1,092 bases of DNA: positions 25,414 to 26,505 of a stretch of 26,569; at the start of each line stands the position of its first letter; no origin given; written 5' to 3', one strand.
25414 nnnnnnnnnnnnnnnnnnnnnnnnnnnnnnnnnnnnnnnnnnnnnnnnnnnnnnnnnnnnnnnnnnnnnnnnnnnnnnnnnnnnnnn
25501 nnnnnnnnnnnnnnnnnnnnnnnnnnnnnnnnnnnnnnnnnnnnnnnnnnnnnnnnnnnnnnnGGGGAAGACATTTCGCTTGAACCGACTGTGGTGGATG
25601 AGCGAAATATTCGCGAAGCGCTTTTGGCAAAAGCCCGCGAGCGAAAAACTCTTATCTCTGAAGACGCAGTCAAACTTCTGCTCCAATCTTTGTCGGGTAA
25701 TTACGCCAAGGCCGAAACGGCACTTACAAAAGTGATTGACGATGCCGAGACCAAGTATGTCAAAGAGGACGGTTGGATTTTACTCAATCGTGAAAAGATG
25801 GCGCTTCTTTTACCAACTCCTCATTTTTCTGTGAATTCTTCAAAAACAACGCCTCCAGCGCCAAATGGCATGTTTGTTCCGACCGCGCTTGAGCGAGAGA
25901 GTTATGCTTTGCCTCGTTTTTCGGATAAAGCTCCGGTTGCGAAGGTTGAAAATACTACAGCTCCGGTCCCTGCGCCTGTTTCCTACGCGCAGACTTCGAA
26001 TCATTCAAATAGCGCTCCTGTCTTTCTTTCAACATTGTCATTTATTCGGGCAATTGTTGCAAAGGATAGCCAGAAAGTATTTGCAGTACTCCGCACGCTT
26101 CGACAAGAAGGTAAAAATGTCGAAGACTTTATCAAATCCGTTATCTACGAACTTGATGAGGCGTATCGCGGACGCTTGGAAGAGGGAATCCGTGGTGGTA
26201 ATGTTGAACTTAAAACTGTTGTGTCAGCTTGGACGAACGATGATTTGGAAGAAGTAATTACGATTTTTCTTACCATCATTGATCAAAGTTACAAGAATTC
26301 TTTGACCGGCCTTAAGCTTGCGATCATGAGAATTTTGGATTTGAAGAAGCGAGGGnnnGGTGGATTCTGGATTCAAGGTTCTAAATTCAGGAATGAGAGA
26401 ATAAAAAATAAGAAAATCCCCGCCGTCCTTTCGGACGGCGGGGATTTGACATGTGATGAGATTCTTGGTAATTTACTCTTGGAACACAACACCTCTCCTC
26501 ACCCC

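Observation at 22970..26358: Sortase plus PKD-repeat surface protein whose candidate sorting signal (IPYTG + TM) is followed by a 340-aa cytoplasmic domain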

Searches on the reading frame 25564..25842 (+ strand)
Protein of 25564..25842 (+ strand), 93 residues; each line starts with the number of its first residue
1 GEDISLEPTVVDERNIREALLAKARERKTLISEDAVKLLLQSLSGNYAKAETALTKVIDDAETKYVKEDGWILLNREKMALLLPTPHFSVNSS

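Call 23: search_solved_structures(query=A1, max_evalue=10, show_alignments=2)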
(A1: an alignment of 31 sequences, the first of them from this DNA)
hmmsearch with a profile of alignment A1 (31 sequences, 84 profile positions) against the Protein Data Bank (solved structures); distinct sequences matched with E-value up to 10: 29.
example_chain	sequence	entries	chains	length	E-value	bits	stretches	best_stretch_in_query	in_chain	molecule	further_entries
9uiq_C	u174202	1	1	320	0.00081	22.5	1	17-61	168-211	Replication factor C subunit 5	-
6vvo_C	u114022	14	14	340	0.00093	22.3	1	17-61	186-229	Replication factor C subunit 5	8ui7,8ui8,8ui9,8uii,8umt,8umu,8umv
7z6h_G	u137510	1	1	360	0.0011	22.1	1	17-61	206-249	Replication factor C subunit 5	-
9uiq_D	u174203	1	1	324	0.0023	21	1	16-61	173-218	Replication factor C subunit 4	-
6vvo_D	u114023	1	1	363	0.0028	20.7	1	16-61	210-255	Replication factor C subunit 4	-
7z6h_D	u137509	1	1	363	0.0029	20.7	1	16-61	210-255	Replication factor C subunit 4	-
8ui7_D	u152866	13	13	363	0.0029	20.7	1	16-61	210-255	Replication factor C subunit 4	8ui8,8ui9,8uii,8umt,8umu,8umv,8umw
9s1t_A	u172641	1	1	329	0.0079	19.3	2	28-64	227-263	De novo designed helical barrel - 6H5L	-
9r2b_B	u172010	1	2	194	0.011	18.9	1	28-61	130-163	de novo-designed alpha-helical barrel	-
6egc_A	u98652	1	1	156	0.057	16.5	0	11-28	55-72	SC_2L4HC2_23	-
2chq_A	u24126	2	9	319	0.08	16.1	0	10-55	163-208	REPLICATION FACTOR C SMALL SUBUNIT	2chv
8eu9_U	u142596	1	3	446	0.33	14.1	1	6-57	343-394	RuvB-like protein 2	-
8ets_U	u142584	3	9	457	0.33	14.1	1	6-57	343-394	RuvB-like protein 2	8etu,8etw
8euf_U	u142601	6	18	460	0.34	14.1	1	6-57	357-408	RuvB-like protein 2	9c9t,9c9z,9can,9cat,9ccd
6gej_U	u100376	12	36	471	0.34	14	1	6-57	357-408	RuvB-like protein 2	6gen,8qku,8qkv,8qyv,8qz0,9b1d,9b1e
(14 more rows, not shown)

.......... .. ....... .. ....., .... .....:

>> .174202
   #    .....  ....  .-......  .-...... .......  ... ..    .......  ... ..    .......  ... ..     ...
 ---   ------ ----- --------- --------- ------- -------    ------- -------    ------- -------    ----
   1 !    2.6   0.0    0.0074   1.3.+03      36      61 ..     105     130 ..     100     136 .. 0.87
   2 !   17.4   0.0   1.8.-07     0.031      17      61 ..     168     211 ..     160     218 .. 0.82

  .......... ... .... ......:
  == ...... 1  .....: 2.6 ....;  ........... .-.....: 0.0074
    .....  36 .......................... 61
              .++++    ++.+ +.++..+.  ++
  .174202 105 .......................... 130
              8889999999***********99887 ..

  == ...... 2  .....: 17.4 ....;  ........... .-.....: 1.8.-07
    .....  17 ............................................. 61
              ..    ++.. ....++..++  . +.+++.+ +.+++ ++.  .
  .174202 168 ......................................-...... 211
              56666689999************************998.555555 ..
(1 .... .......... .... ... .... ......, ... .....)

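Call 25: search_protein_families(library=pfam, alignment_id=A1, max_evalue=1)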
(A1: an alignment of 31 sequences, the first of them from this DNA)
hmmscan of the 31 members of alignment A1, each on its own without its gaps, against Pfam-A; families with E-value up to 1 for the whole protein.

A. member 1, seq(93 aa): 2 families
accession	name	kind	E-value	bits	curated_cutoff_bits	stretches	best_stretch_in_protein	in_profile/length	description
PF13317.11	DUF4088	-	0.032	14.2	23.8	1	17-63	25-69/227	Protein of unknown function (DUF4088)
PF11469.13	Ribonucleas_3_2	-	0.074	13.9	25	1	15-52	60-100/119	Ribonuclease III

B. families by the number of members that match (of 31 scanned): 30 families (the first 25 are shown)
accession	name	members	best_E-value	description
PF16193.11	AAA_assoc_2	5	0.0043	AAA C-terminal domain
PF21960.2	RCF1-5-like_lid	2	0.21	RCF1/5-like, AAA+ ATPase lid domain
PF06580.19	His_kinase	1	0.0015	Histidine kinase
PF07765.17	KIP1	1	0.0027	KIP1-like protein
PF19910.5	DUF6383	1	0.017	Domain of unknown function (DUF6383)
PF22172.1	C2c1_helical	1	0.024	CRISPR-associated endonuclease C2c1 second helical domain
PF13317.11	DUF4088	1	0.032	Protein of unknown function (DUF4088)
PF21517.3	HTH_Tnp_Tc3_2_like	1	0.034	Transposable element Tc3 transposase, HTH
PF11791.14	Aconitase_B_N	1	0.035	Aconitate B N-terminal domain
PF20439.3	SpoIVA_C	1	0.052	Sporulation stage IV protein A, C-terminal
PF21052.3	EFR3_ARM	1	0.054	EFR3, armadillo repeat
PF25524.1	RSLD_CPSF6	1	0.055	CPSF6-like, RSLD domain, N-terminal region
PF16859.10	TetR_C_11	1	0.058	Tetracyclin repressor-like, C-terminal domain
PF18266.8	Ncstrn_small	1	0.065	Nicastrin small lobe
PF13368.11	Toprim_C_rpt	1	0.067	Topoisomerase C-terminal repeat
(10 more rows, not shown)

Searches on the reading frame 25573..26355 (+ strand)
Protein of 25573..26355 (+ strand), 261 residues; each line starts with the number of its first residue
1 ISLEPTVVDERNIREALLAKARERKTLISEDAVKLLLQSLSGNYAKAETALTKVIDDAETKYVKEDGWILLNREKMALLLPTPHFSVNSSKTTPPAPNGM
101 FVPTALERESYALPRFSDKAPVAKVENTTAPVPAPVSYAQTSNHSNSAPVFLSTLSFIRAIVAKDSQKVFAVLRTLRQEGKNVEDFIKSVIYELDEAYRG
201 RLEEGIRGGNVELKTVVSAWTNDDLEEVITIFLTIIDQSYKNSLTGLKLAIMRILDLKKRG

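Call 34: predict_structure(alignment_id=A3)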
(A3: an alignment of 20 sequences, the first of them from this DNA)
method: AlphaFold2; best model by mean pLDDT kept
length: 261 residues; sequences in the alignment: 20
mean_pLDDT: 79.4   pTM: 0.47
mean pLDDT of the five models: 79.4, 78.9, 78.6, 78.1, 77.8
residues with pLDDT >= 90: 135; 70-90: 39; 50-70: 61; < 50: 26
segments of 3 or more residues with pLDDT < 50: 1-4, 84-92, 144-148
pLDDT, mean of each block of 10 residues (from residue 1): 55 94 97 94 92 97 94 95 51 54 54 54 54 61 49 88 92 91 93 94 73 92 95 87 87 82 55
secondary structure, 60 per line:
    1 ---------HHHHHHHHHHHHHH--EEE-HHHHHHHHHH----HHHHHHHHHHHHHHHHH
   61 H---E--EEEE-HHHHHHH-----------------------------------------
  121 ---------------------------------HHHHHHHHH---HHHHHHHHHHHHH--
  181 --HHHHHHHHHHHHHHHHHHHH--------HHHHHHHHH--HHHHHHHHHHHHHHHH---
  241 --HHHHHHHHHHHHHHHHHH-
elements in order: H10-23 E26-28 H30-39 H44-61 E68-71 H73-79 H154-162 H166-178 H183-202 H211-219 H222-237 H243-260

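Call 36: fold_search(model_id=the predicted structure, library=pdb)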
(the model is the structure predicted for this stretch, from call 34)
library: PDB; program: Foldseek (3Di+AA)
matches with E <= 10: 261; with E <= 0.001: 12
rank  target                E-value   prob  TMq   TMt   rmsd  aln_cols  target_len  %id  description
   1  8var_B                1.6e-04  1.00  0.37  0.27  16.9       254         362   12  Structure of the E. coli clamp loader bound to the beta clamp in a Closed-DNA2 conformation (released 2024-03-27)
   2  8vam_D                1.8e-04  1.00  0.36  0.26  17.4       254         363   13  Structure of the E. coli clamp loader bound to the beta clamp in a Semi-Open conformation (released 2024-03-27)
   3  8giy_D                2.3e-04  1.00  0.37  0.27  17.5       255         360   13  E. coli clamp loader with closed clamp (released 2024-03-27)
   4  8vat_B                3.4e-04  1.00  0.38  0.28  16.7       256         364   13  Structure of the E. coli clamp loader bound to the beta clamp in a Open-RNAp/t conformation (released 2024-03-27)
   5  8val_B                4.6e-04  1.00  0.36  0.26  16.8       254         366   13  Structure of the E. coli clamp loader bound to the beta clamp in a Open-DNAp/t conformation (released 2024-03-27)
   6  8var_C                5.1e-04  1.00  0.38  0.27  18.2       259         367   14  Structure of the E. coli clamp loader bound to the beta clamp in a Closed-DNA2 conformation (released 2024-03-27)
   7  8gj0_B                5.9e-04  1.00  0.36  0.26  17.2       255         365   13  E. coli clamp loader with open clamp on primed template DNA (form 1) (released 2024-03-27)
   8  8giz_B                6.2e-04  1.00  0.36  0.26  17.4       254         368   13  E. coli clamp loader with open clamp (released 2024-03-27)
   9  3glf_D                7.2e-04  1.00  0.36  0.27  16.9       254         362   13  Crystal Structure of the Ecoli Clamp Loader Bound to Primer-Template DNA (released 2009-05-26)
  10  8gj1_D                8.0e-04  1.00  0.37  0.27  17.2       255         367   13  E. coli clamp loader with open clamp on primed template DNA (form 2) (released 2024-03-27)
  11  8giy_B                8.4e-04  1.00  0.37  0.27  17.9       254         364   12  E. coli clamp loader with closed clamp (released 2024-03-27)
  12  3glg_C                9.7e-04  1.00  0.37  0.27  17.9       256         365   13  Crystal Structure of a Mutant (gammaT157A) E. coli Clamp Loader Bound to Primer-Template DNA (released 2009-05-26)
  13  3glg_D                1.0e-03  1.00  0.36  0.27  16.9       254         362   13  Crystal Structure of a Mutant (gammaT157A) E. coli Clamp Loader Bound to Primer-Template DNA (released 2009-05-26)
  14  8gj0_D                1.1e-03  1.00  0.37  0.27  18.1       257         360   13  E. coli clamp loader with open clamp on primed template DNA (form 1) (released 2024-03-27)
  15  8giy_C                1.1e-03  1.00  0.38  0.27  17.8       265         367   12  E. coli clamp loader with closed clamp (released 2024-03-27)
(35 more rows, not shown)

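Call 46: search_protein_representatives(alignment_id=A3)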
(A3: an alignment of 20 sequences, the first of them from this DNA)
Query: 20 sequences, 229 profile positions. Proteins with E-value up to 0.001 (for the whole library): 724; up to 1e-10: 585; up to 1e-30: 174. The best 150 are listed.
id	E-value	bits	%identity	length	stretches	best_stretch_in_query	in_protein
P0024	9.3e-77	274.0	-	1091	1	3-229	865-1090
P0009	1.3e-76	273.6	-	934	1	6-228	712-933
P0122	8.0e-73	261.2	-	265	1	2-228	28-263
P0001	2.3e-70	253.1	-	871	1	3-228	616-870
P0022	5.7e-65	235.5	-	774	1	5-227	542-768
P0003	9.8e-65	234.7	-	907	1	4-228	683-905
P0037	3.4e-64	233.0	-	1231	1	4-227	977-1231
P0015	3.9e-64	232.8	-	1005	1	4-227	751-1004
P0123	2.5e-63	230.1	-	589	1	5-228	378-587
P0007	2.9e-58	213.5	-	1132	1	3-227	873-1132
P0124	7.1e-58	212.3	-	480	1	6-226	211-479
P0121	1.5e-57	211.2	-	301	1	39-228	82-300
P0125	3.1e-57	210.2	-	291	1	11-226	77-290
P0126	1.0e-55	205.2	-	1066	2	122-228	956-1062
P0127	1.4e-55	204.7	-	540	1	4-226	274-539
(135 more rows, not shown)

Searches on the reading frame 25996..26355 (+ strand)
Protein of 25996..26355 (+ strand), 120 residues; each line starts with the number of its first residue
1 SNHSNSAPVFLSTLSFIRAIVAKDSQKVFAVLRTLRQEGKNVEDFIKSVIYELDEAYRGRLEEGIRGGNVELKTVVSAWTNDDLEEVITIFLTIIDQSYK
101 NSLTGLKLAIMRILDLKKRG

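Call 24: search_solved_structures(query=A2, max_evalue=10, show_alignments=2)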
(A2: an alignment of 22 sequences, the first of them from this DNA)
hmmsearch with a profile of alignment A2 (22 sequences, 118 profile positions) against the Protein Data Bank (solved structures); distinct sequences matched with E-value up to 10: 10.
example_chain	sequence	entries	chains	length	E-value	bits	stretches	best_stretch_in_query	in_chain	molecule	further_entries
9dm3_A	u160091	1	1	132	0.00023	24.1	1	11-51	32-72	naphthalenediimide binding protein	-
7mcd_A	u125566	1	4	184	0.0012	21.8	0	21-54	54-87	AI-designed TIM-barrel F15C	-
6y4b_A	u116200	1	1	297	0.097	15.7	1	56-101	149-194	Cyclodipeptide synthase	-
8upb_A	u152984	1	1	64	0.22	14.5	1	12-43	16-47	De novo designed IL-6 mimetic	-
9ugr_A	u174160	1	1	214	0.24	14.4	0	36-77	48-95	Syn-F4-Link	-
6jbo_A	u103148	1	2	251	0.24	14.4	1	6-65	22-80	Alginate-binding protein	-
3gpv_A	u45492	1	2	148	0.33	14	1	9-56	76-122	Transcriptional regulator, MerR family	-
3at7_A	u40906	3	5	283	0.36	13.8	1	6-65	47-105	Alginate-binding flagellin | Alginate-binding protein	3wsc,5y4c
6n1l_A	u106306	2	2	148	0.44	13.5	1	51-101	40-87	Fibronectin-binding protein BBK32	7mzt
3nzn_A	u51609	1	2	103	1.5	11.8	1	39-69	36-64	Glutaredoxin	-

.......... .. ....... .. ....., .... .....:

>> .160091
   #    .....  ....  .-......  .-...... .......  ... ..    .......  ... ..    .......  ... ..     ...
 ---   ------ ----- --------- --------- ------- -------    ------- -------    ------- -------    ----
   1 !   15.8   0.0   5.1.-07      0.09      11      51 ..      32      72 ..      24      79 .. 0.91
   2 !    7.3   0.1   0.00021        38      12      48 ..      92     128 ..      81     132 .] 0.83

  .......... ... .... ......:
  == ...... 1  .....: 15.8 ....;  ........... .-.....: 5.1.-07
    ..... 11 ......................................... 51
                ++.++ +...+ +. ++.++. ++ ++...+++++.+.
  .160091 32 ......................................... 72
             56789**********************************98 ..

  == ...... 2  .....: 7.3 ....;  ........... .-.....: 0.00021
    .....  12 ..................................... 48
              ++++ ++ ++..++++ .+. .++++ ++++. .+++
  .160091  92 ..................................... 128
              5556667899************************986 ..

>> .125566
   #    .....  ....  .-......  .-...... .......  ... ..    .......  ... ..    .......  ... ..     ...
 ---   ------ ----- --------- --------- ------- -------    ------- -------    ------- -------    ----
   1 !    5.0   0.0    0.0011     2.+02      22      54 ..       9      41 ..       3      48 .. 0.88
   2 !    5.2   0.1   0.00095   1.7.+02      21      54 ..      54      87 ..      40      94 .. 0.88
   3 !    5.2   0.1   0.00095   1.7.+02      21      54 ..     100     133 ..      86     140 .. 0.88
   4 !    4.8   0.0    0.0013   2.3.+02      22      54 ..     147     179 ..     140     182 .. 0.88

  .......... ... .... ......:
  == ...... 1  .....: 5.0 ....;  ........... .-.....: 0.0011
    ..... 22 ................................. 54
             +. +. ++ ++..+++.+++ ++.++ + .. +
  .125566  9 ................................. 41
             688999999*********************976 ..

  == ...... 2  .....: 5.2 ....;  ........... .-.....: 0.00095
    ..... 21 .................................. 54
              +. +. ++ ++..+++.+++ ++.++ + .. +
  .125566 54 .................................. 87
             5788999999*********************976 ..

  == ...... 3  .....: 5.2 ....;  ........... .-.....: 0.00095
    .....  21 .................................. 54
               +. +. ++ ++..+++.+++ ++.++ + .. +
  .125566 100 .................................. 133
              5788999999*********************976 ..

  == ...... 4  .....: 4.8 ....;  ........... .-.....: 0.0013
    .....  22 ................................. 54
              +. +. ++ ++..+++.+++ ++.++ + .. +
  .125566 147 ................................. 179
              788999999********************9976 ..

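Call 26: search_protein_families(library=pfam, alignment_id=A2, max_evalue=1)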
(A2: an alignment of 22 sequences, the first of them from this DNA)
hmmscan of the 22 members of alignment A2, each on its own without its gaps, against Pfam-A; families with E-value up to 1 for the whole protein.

A. member 1, seq(120 aa): 1 family
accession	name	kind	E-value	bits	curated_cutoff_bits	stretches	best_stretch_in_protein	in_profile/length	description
PF16432.10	DUF5029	-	0.19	11.8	25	1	20-68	123-171/211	Domain of unknown function (DUF5029)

B. families by the number of members that match (of 22 scanned): 25 families
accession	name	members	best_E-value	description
PF12614.13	RRF_GI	3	0.0049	Ribosome recycling factor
PF12169.13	DNA_pol3_gamma3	3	0.0086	DNA polymerase III subunits gamma and tau domain III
PF14964.11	INTS15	1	0.0018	Integrator complex subunit 15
PF19969.4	VMAP-M8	1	0.005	vWA-MoxR associated protein middle region (VMAP-M) 8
PF16746.10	BAR_3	1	0.017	BAR domain of APPL family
PF21940.1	Pfc11_Rna14-15-ID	1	0.024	Pfc11 Rna14/15 interacting domain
PF25007.1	DYH2-5-8_CC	1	0.037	Dynein axonemal heavy chain 2/5/8 coiled-coil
PF14261.11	DUF4351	1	0.063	Domain of unknown function (DUF4351)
PF08542.16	Rep_fac_C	1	0.073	Replication factor C C-terminal domain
PF04855.17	SNF5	1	0.079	SNF5 / SMARCB1 / INI1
PF05190.23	MutS_IV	1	0.081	MutS family domain IV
PF21865.2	TLN1-like_RS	1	0.09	Talin 1-like, rod segment domain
PF15927.10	Casc1_N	1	0.091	Cancer susceptibility candidate 1 N-terminus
PF06254.16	YdaT_toxin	1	0.11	Bacterial toxin ydaT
PF23168.2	CUL7_CUL9_N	1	0.13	CUL7/CUL9, N-terminal beta-barrel domain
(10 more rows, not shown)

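Call 88: search_solved_structures(query=A7, max_evalue=10, show_alignments=3)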
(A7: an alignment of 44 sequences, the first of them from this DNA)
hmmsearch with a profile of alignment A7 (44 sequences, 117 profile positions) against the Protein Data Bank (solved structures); distinct sequences matched with E-value up to 10: 9.
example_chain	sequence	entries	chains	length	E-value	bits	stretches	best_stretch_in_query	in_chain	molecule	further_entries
9dm3_A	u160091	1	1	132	0.025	17.6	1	12-51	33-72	naphthalenediimide binding protein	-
8upb_A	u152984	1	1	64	0.12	15.4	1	12-43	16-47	De novo designed IL-6 mimetic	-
3nr7_A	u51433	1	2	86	0.14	15.2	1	25-79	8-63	DNA-binding protein H-NS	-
6y4b_A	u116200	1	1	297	0.14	15.2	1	61-100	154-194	Cyclodipeptide synthase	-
9ugr_A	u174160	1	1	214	0.17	14.9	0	30-78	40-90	Syn-F4-Link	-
1lr1_A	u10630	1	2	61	0.23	14.5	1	25-77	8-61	dna-binding protein h-ns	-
6s9p_A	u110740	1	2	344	0.76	12.8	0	11-49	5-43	internal Lock2 fused to target peptide KRKAKITWKR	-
8dkc_C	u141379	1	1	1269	1.9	11.6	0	47-96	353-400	DNA-directed RNA polymerase subunit beta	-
9n9g_1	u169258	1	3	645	8.8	9.4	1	32-81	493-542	Kinetochore protein NDC80 homolog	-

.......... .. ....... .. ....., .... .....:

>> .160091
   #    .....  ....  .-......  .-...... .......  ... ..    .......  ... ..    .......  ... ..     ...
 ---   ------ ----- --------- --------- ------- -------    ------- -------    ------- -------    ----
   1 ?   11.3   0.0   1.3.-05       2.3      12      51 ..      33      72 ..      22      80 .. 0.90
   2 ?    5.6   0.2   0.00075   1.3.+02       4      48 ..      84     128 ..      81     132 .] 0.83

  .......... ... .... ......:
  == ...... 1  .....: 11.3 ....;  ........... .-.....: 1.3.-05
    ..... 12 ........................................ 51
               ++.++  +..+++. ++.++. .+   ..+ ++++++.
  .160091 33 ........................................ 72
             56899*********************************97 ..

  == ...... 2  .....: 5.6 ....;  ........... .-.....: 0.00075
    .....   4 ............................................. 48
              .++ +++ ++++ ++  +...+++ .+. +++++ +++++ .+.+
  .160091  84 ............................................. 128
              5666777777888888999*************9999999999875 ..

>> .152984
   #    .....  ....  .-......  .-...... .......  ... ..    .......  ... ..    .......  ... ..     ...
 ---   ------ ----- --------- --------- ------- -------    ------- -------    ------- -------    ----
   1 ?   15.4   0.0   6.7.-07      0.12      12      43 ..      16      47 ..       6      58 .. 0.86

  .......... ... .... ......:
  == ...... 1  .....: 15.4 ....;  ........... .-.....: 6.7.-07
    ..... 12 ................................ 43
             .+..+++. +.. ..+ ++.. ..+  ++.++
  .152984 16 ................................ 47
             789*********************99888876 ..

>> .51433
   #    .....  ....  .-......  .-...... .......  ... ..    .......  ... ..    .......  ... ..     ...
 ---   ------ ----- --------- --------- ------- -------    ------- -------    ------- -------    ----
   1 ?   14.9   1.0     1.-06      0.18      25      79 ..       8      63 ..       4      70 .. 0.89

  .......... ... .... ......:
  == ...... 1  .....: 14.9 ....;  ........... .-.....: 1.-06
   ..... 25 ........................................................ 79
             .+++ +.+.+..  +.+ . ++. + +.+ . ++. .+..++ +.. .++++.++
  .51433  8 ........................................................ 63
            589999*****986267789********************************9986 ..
